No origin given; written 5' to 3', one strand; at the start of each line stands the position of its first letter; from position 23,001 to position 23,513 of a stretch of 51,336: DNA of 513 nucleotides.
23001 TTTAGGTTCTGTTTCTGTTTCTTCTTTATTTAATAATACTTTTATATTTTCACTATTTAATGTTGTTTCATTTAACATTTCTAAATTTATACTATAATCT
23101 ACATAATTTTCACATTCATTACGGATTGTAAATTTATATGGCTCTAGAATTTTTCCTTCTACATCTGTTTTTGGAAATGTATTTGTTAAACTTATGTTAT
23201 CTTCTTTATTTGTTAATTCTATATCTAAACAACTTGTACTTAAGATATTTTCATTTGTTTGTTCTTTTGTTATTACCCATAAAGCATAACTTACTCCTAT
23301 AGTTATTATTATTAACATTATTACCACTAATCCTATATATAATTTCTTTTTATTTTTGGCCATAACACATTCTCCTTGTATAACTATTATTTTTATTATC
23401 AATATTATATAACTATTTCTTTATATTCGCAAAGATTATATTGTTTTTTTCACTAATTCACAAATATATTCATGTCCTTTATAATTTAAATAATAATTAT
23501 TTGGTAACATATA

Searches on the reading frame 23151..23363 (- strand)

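Call 69: search_protein_families(library=ncbifam, proteins=[window:23151-23363:-], max_evalue=10)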
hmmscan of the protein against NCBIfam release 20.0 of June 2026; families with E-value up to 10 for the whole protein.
seq(71 aa): 5 families
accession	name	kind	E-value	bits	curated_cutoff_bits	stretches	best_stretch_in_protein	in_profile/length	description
NF045993.1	MAG0130_MAG3770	subfamily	0.0069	16.3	85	1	2-40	14-52/140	MAG0130/MAG3770 family membrane protein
NF005435.1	PRK07021.1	equivalog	0.012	15.4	131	1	3-38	4-39/157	flagellar basal body-associated protein FliL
NF004285.1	PRK05696.1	equivalog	0.016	15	179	1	3-40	15-50/171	flagellar basal body-associated protein FliL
TIGR02223.1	ftsN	equivalog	0.058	12.9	107.65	1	12-39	30-57/299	cell division protein FtsN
NF038058.1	adhes_P110_Nter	subfamily_domain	0.077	12.8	80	1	3-38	4-39/201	P110/LppT family adhesin N-terminal domain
